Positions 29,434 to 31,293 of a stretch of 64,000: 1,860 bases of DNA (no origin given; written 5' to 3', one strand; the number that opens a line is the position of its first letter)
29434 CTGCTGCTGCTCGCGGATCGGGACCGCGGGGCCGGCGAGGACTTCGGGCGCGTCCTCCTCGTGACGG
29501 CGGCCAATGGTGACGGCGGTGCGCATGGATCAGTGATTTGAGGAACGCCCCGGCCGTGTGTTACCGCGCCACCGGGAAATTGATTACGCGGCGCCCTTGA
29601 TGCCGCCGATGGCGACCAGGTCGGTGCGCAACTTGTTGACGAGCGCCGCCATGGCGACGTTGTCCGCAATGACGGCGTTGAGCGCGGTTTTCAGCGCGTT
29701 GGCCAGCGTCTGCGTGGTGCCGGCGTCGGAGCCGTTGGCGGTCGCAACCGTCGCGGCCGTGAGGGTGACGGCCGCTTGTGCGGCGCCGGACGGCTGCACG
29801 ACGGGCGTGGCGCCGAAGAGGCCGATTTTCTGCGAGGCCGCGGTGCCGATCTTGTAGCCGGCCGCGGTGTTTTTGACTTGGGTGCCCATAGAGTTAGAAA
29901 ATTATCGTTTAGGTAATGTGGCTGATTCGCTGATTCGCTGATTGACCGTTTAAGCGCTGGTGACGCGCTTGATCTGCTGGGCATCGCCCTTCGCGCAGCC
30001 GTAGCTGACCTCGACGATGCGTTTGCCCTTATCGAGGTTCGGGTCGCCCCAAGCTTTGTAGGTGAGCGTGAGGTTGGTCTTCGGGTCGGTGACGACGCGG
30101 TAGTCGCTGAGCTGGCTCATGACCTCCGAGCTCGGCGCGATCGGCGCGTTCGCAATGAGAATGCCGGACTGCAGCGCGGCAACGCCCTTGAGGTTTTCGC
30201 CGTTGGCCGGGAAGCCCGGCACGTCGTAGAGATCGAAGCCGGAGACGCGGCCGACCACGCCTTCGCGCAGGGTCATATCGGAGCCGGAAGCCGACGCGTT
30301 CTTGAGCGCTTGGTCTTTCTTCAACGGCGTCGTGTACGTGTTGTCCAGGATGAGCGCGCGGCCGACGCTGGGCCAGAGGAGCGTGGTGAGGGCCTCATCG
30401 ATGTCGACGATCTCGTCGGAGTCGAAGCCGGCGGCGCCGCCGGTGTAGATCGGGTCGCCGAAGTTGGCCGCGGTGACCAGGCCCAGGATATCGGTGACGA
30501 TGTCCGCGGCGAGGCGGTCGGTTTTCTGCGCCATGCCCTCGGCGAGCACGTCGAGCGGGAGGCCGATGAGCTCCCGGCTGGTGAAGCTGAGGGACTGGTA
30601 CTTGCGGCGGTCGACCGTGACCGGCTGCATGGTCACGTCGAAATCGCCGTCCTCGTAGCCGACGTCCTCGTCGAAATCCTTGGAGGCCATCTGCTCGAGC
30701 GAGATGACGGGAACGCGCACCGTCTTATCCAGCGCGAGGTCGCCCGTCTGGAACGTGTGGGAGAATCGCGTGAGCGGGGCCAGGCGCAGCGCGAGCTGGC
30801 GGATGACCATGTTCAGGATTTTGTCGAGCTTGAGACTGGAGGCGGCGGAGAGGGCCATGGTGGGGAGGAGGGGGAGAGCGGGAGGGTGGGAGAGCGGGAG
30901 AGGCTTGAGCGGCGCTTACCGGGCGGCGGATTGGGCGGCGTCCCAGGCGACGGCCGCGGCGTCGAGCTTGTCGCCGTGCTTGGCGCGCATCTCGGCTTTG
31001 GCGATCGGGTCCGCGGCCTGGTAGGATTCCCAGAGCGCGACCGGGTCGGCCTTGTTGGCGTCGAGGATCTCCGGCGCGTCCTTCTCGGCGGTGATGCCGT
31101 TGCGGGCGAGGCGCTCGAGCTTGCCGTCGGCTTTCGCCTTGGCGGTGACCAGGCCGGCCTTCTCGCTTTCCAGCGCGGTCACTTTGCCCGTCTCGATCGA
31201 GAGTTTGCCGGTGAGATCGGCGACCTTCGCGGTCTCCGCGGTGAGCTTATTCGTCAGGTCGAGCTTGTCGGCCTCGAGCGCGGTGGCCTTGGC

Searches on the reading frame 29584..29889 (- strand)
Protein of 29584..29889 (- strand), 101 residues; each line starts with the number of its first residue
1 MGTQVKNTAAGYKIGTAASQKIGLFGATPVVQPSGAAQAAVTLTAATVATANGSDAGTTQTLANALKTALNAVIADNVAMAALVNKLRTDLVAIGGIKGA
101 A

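Call 28: search_protein_families(library=phrogs, proteins=[window:29584-29889:-], max_evalue=0.01)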
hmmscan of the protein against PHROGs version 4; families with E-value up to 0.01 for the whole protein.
window:29584-29889:- (101 aa): 1 family
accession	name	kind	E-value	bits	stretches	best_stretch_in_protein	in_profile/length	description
phrog_6994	-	head and packaging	1e-05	26.8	1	34-75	18-58/67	head fiber protein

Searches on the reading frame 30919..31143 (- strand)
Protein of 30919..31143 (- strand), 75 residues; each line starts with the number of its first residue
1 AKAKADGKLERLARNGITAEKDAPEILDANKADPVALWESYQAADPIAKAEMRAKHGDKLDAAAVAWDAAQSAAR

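Call 46: search_dna_similar(query=window:30919-31143:-, collection=phages, mode=protein, max_evalue=1, max_rows=20)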
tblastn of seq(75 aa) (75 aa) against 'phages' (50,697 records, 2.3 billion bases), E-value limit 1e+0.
No match.
